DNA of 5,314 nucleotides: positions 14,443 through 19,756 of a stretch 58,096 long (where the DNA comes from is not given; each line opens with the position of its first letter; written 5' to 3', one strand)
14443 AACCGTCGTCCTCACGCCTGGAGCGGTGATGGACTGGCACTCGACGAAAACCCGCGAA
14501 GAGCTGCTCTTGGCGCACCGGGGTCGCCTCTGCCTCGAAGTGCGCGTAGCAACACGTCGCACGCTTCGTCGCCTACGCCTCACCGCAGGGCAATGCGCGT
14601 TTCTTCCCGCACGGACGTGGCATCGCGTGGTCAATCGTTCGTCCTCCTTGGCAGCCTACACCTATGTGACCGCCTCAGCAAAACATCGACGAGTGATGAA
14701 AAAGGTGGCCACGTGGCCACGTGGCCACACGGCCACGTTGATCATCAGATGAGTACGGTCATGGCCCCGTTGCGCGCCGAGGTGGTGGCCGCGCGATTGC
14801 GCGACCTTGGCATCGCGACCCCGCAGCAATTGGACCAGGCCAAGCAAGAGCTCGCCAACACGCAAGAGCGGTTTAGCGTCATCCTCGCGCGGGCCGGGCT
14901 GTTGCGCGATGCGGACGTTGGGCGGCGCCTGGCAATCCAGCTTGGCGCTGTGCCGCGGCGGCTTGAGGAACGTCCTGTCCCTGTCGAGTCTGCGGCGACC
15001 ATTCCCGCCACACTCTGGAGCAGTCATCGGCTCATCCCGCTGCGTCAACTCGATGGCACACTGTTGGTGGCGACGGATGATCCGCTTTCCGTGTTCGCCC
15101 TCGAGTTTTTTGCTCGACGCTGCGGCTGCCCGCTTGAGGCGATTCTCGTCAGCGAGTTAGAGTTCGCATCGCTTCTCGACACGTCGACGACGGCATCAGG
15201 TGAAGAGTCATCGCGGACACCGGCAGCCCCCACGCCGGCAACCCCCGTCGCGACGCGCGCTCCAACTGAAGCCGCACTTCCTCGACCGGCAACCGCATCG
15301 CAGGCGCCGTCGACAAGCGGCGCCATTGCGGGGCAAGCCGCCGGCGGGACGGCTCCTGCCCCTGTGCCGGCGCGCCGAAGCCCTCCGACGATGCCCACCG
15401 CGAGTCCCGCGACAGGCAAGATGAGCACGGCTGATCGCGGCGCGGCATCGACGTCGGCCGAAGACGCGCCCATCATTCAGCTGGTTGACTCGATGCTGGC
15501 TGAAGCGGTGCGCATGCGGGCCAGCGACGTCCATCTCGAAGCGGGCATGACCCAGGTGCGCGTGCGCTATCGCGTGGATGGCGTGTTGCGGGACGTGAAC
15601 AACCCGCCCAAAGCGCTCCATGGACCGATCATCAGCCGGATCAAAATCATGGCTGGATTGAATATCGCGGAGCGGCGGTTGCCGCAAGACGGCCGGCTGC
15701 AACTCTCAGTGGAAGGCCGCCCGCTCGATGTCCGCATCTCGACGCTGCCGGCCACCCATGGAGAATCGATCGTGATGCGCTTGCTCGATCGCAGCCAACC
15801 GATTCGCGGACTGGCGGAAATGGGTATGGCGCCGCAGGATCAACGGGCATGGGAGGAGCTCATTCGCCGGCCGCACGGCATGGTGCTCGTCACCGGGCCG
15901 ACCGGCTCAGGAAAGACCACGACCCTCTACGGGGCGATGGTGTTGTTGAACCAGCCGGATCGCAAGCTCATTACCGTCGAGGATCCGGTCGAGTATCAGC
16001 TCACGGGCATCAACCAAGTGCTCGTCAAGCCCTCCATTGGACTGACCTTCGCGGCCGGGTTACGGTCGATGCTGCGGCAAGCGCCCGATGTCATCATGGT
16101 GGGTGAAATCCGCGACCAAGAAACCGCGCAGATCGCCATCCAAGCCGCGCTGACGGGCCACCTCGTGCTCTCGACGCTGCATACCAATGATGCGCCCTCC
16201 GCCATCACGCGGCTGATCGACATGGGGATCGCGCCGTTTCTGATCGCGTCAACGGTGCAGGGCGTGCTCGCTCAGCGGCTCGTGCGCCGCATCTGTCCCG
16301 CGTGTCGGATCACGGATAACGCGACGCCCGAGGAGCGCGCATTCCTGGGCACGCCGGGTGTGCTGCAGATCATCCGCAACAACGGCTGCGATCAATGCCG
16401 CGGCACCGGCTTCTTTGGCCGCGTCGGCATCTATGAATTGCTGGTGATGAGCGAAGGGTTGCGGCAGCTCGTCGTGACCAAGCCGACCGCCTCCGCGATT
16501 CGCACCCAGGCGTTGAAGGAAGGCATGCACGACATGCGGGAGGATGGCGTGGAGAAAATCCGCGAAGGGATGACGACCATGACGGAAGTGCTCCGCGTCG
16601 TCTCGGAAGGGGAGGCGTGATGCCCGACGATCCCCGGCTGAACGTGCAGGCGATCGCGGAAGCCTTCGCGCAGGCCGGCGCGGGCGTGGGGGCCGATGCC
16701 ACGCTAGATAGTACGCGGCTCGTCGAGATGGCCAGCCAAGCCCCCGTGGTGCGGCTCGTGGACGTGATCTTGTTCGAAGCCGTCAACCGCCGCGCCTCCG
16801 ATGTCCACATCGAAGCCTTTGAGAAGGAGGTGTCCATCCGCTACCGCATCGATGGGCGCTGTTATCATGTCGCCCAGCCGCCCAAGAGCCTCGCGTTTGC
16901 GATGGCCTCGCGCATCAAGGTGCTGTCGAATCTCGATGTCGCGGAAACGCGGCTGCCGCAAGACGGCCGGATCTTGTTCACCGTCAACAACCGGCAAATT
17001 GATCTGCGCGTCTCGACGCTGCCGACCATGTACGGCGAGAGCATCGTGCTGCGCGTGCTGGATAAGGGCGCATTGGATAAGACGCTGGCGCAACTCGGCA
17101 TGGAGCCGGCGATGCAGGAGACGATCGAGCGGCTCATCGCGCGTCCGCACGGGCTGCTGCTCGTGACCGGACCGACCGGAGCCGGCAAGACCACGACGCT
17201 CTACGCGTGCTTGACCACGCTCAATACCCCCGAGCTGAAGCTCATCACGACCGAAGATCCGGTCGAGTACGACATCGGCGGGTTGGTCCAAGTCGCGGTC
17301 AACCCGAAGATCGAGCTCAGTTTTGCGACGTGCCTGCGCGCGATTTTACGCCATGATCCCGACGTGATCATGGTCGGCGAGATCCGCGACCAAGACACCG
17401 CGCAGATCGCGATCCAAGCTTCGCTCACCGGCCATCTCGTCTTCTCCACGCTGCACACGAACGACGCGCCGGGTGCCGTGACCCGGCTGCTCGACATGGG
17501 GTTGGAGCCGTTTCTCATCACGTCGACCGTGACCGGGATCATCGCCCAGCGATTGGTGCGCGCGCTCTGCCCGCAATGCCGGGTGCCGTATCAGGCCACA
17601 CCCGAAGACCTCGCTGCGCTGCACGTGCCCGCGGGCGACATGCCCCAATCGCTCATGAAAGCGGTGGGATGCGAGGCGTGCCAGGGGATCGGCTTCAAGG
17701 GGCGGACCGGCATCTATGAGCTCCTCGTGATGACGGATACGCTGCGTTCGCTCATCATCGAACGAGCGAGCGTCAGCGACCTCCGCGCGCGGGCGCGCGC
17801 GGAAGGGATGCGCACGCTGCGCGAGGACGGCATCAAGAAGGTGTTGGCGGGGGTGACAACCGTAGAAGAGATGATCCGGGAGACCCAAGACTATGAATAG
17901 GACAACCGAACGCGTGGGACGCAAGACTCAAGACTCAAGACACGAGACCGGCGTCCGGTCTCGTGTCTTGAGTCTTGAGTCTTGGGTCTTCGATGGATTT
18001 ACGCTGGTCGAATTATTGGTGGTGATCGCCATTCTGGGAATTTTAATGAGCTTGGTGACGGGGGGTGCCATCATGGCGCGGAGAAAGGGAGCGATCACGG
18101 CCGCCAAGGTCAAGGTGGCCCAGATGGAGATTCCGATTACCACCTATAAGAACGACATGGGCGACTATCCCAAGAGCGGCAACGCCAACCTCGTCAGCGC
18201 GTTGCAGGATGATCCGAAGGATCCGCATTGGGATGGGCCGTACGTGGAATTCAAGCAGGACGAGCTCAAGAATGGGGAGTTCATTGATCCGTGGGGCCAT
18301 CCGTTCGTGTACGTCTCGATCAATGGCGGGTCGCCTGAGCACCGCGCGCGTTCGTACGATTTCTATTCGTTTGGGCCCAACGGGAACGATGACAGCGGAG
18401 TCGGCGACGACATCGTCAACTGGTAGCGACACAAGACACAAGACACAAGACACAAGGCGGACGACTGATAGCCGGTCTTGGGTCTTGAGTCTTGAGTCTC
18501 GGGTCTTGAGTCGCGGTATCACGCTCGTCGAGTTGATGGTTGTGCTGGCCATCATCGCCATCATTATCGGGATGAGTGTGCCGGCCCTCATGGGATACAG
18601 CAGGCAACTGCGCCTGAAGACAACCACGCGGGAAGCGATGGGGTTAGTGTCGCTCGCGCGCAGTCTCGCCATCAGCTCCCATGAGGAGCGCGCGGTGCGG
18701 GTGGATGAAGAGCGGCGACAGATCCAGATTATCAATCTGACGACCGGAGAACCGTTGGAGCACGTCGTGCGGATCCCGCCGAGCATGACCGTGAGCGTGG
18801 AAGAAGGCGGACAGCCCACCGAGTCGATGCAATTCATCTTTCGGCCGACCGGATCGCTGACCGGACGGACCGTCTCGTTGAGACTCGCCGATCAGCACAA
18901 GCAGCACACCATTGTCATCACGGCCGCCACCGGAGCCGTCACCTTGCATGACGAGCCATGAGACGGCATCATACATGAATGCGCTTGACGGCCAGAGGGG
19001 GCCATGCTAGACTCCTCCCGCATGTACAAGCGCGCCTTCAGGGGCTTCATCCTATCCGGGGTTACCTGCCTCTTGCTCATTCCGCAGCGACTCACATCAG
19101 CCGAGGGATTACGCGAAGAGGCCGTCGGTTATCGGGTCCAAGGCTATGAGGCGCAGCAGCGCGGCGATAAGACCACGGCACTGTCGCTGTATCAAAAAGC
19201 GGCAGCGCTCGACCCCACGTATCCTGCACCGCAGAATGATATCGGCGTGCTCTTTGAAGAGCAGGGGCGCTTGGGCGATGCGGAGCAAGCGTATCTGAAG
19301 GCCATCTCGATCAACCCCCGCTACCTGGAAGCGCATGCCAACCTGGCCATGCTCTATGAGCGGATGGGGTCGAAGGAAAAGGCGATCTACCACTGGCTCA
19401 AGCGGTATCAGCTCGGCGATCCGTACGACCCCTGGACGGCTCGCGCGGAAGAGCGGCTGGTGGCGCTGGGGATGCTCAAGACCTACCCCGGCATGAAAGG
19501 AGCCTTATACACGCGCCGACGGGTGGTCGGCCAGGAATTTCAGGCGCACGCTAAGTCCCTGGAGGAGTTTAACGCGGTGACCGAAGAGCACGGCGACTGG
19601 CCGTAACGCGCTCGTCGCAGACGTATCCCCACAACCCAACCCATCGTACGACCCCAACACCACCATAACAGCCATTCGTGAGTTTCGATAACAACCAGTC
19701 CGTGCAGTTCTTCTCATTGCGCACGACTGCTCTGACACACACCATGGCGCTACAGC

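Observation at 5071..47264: Window-wide layer of 7-nt tandem-repeat arrays organised as inverted arms (STRR-like hairpin cassettes) between and inside co-directional genes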

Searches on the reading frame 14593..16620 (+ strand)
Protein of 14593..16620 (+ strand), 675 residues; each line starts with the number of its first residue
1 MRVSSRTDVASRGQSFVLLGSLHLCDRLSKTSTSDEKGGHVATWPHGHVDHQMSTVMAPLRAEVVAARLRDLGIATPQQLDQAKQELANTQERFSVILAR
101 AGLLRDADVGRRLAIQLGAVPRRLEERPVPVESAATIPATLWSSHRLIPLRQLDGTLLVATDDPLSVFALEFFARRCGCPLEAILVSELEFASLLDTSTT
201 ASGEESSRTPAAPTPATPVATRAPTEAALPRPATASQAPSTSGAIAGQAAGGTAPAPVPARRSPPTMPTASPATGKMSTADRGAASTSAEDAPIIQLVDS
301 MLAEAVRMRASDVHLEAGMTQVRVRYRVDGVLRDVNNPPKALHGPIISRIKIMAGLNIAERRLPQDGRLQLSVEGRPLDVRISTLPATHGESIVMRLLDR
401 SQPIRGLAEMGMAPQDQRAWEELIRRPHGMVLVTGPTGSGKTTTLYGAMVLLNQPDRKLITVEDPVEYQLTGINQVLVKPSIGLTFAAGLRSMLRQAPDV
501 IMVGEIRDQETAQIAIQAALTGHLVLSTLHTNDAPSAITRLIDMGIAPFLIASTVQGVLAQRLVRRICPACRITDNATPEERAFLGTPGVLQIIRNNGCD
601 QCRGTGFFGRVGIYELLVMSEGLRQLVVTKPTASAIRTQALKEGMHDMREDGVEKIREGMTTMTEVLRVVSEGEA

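Call 11: search_protein_families(library=ncbifam, proteins=[window:14593-16620:+])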
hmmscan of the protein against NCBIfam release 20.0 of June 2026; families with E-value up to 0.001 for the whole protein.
window:14593-16620:+ (675 aa): 21 families
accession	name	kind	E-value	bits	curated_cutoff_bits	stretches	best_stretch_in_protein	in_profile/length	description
TIGR02533.1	type_II_gspE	equivalog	5.2e-180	599.2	630.25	1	284-669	99-485/486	type II secretion system ATPase GspE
TIGR02538.1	type_IV_pilB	equivalog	2.3e-169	564.7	675.65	2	281-671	168-563/564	type IV-A pilus assembly ATPase PilB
NF053534.1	T4PilAsmATPsTfpB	equivalog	3.7e-141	471.4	850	1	286-670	193-582/584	type IV pilus assembly ATPase TfpB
NF007755.0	PRK10436.1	equivalog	7.7e-134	446.8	617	1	283-671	74-460/465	type II secretion system protein GspE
NF041000.1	ATPase_ComGA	equivalog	6.7e-76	254.8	300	1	300-565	2-266/267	competence type IV pilus ATPase ComGA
TIGR01420.1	pilT_fam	subfamily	1.8e-56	191.8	319.1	1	299-601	3-300/343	PilT/PilU family type 4a pilus ATPase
TIGR02525.1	plasmid_TraJ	equivalog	1.1e-31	110.2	368.3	1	392-544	119-272/372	plasmid transfer ATPase TraJ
TIGR02524.1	dot_icm_DotB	equivalog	2.3e-22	79.7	463.3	1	424-556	130-271/358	Dot/Icm type IV secretion system ATPase DotB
NF058587.1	archaellum_moto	equivalog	1.4e-18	67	550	1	430-545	277-397/527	archaellum flagellar ATPase motor FlaI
TIGR02782.1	TrbB_P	equivalog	4.7e-17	62.2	304.55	1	428-542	136-253/303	P-type conjugative transfer ATPase TrbB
NF010469.0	PRK13894.1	subfamily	2.7e-16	59.8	508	1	415-542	136-265/320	conjugal transfer ATPase TrbB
NF010407.0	PRK13833.1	subfamily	2.4e-15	56.8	499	1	431-543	147-261/323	conjugal transfer protein TrbB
TIGR02788.1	VirB11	equivalog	7.8e-15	54.7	249.95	1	430-544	146-265/308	P-type DNA transfer ATPase VirB11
TIGR03819.1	heli_sec_ATPase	hypoth_equivalog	8.2e-15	54.8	373.15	1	349-556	102-312/340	TadA family conjugal transfer-associated ATPase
NF053672.1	bindosome_BasE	exception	6e-12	45.1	1000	1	431-543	273-390/512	bindosome assembly system ATPase subunit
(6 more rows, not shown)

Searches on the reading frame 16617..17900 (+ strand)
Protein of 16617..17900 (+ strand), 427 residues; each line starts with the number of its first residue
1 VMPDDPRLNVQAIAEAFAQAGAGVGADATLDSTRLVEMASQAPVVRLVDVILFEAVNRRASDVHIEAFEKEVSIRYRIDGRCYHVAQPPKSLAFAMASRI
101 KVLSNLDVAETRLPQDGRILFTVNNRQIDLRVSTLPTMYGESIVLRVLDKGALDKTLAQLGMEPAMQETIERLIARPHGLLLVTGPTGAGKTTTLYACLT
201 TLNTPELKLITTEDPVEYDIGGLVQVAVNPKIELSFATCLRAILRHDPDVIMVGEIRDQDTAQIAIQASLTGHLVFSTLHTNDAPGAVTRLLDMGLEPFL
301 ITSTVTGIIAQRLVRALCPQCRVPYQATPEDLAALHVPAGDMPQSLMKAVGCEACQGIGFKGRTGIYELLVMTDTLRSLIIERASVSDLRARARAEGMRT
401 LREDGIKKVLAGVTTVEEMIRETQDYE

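Call 11: search_protein_families(library=ncbifam, proteins=[window:16617-17900:+])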
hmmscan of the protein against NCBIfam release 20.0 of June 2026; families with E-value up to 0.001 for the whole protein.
window:16617-17900:+ (427 aa): 18 families
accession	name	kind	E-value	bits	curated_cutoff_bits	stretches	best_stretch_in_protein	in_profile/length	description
TIGR02533.1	type_II_gspE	equivalog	2.9e-177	590.2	630.25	1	28-423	93-486/486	type II secretion system ATPase GspE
TIGR02538.1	type_IV_pilB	equivalog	4.2e-160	534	675.65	1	31-424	168-563/564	type IV-A pilus assembly ATPase PilB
NF053534.1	T4PilAsmATPsTfpB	equivalog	1.6e-138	462.7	850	1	39-421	196-580/584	type IV pilus assembly ATPase TfpB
NF007755.0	PRK10436.1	equivalog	1.5e-128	429.4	617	1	32-421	73-457/465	type II secretion system protein GspE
NF041000.1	ATPase_ComGA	equivalog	8.5e-80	267.6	300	1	51-315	3-266/267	competence type IV pilus ATPase ComGA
TIGR01420.1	pilT_fam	subfamily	7.6e-52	176.6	319.1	1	50-316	4-270/343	PilT/PilU family type 4a pilus ATPase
TIGR02525.1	plasmid_TraJ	equivalog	6.4e-25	87.9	368.3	1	142-294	119-272/372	plasmid transfer ATPase TraJ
TIGR02524.1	dot_icm_DotB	equivalog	9.3e-19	67.8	463.3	1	168-293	124-258/358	Dot/Icm type IV secretion system ATPase DotB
NF058587.1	archaellum_moto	equivalog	2.8e-15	56.1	550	1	181-291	278-393/527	archaellum flagellar ATPase motor FlaI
TIGR02782.1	TrbB_P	equivalog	2.2e-14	53.4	304.55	1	153-292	112-253/303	P-type conjugative transfer ATPase TrbB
TIGR03819.1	heli_sec_ATPase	hypoth_equivalog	2.3e-13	50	373.15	1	96-296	99-302/340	TadA family conjugal transfer-associated ATPase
NF010469.0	PRK13894.1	subfamily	2e-12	47.1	508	1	162-291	134-264/320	conjugal transfer ATPase TrbB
TIGR02788.1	VirB11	equivalog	5.7e-12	45.3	249.95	1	154-295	121-266/308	P-type DNA transfer ATPase VirB11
NF010407.0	PRK13833.1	subfamily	1.1e-11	44.7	499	1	170-294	137-262/323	conjugal transfer protein TrbB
NF053672.1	bindosome_BasE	exception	3.3e-10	39.3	1000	1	174-292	266-389/512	bindosome assembly system ATPase subunit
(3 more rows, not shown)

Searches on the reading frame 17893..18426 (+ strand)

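Call 11: search_protein_families(library=ncbifam, proteins=[window:17893-18426:+])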
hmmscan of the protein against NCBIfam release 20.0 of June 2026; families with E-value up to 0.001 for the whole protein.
window:17893-18426:+ (177 aa): 6 families
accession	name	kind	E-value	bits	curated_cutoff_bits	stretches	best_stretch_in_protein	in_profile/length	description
TIGR01710.1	typeII_sec_gspG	equivalog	1.5e-20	73.6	88.85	1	35-177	2-133/134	type II secretion system major pseudopilin GspG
TIGR02532.1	IV_pilin_GFxxxE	domain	1.4e-07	31.1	16.3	1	35-55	3-23/24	prepilin-type N-terminal cleavage/methylation domain-containing protein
TIGR01708.2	typeII_sec_gspH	equivalog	4.3e-05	23.6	80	1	35-59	3-27/169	type II secretion system minor pseudopilin GspH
TIGR02596.1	TIGR02596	subfamily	5.3e-05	23.4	70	1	36-62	1-27/196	Verru_Chthon cassette protein D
TIGR02599.1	TIGR02599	subfamily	0.00017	20.9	256.5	1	35-77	1-41/361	Verru_Chthon cassette protein C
NF040999.1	pilin_ComGC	equivalog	0.00043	20.4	75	1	34-56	2-24/84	competence type IV pilus major pilin ComGC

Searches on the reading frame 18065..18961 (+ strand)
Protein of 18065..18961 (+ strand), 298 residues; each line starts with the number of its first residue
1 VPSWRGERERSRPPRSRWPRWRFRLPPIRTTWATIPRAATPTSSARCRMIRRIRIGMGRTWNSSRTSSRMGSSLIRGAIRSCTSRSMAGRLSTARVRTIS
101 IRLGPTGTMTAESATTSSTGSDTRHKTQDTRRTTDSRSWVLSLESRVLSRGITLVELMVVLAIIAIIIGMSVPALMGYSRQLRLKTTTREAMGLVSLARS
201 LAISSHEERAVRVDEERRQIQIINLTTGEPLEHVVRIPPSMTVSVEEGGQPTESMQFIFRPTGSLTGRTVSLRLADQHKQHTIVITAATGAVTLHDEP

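Call 11: search_protein_families(library=ncbifam, proteins=[window:18065-18961:+])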
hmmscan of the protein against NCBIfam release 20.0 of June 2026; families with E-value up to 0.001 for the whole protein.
window:18065-18961:+ (298 aa): 11 families
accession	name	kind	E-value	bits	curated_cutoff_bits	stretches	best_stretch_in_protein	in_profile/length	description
TIGR01708.2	typeII_sec_gspH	equivalog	2e-09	37.7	80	1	149-251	1-109/169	type II secretion system minor pseudopilin GspH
NF047827.1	T3SSXpsH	equivalog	2.8e-07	30.4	160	1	150-293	1-138/145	type II secretion system protein XpsH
NF007862.0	PRK10574.1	equivalog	1.2e-06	28.7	138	1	149-184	4-39/145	prepilin peptidase-dependent pilin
NF007800.0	PRK10506.1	equivalog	1.4e-06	28.2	158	1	149-219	8-78/163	prepilin peptidase-dependent protein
NF040982.1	ComGD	equivalog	2.3e-06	28.1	70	1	150-283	2-127/139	competence type IV pilus minor pilin ComGD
TIGR02596.1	TIGR02596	subfamily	3.9e-06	27.1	70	1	153-212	2-61/196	Verru_Chthon cassette protein D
TIGR01710.1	typeII_sec_gspG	equivalog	5.7e-05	23.2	88.85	1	150-190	1-41/134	type II secretion system major pseudopilin GspG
NF041013.1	T4P_ComGE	equivalog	0.0001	22.3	49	1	150-222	4-78/83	competence type IV pilus minor pilin ComGE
NF040999.1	pilin_ComGC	equivalog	0.00018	21.6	75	1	150-182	2-34/84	competence type IV pilus major pilin ComGC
NF041775.1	typeIV_PilA_Myxo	equivalog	0.0003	20.8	400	1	149-179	10-40/214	type IV pilin protein PilA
TIGR02532.1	IV_pilin_GFxxxE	domain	0.0004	20.1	16.3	1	150-170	2-22/24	prepilin-type N-terminal cleavage/methylation domain-containing protein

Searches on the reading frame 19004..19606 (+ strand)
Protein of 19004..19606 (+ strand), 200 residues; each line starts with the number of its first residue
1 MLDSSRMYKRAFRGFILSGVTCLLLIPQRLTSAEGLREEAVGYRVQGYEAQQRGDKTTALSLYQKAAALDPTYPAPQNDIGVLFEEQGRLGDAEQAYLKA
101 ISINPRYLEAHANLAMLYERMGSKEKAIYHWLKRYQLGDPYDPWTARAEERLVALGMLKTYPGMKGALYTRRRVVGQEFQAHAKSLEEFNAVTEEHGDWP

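Call 11: search_protein_families(library=ncbifam, proteins=[window:19004-19606:+])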
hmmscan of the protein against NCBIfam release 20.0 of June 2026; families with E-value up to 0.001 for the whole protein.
window:19004-19606:+ (200 aa): 9 families
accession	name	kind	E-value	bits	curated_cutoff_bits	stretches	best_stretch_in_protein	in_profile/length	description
NF033762.1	social_mot_Tgl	equivalog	8.8e-11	41.6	225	1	47-129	38-121/252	social motility TPR repeat lipoprotein Tgl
TIGR02521.1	type_IV_pilW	equivalog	3.1e-09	36.7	154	2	44-113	34-104/234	type IV pilus biogenesis/stability protein PilW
TIGR02917.1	PEP_TPR_lipo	equivalog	1.4e-08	33.1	312.2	1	38-134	463-558/899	XrtA/PEP-CTERM system TPR-repeat protein PrsT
NF002725.1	PRK02603.1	equivalog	2.8e-08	34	143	1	37-126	32-124/173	photosystem I assembly protein Ycf3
NF040959.1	MamA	equivalog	1.7e-07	30.9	200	1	59-136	124-201/204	magnetosome protein MamA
NF033758.1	gliding_GltE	equivalog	3e-05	23.2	225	1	47-128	93-174/411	adventurous gliding motility TPR repeat lipoprotein GltE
NF011886.0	PRK15359.1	equivalog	6.6e-05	22.7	146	1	56-104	74-122/144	type III secretion system chaperone protein SscB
TIGR00540.1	TPR_hemY_coli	hypoth_equivalog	7.1e-05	21.7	142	1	45-131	297-382/385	heme biosynthesis-associated TPR protein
NF033920.0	C39_PA2778_fam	equivalog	0.00081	18.9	150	0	49-127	165-243/255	PA2778 family cysteine peptidase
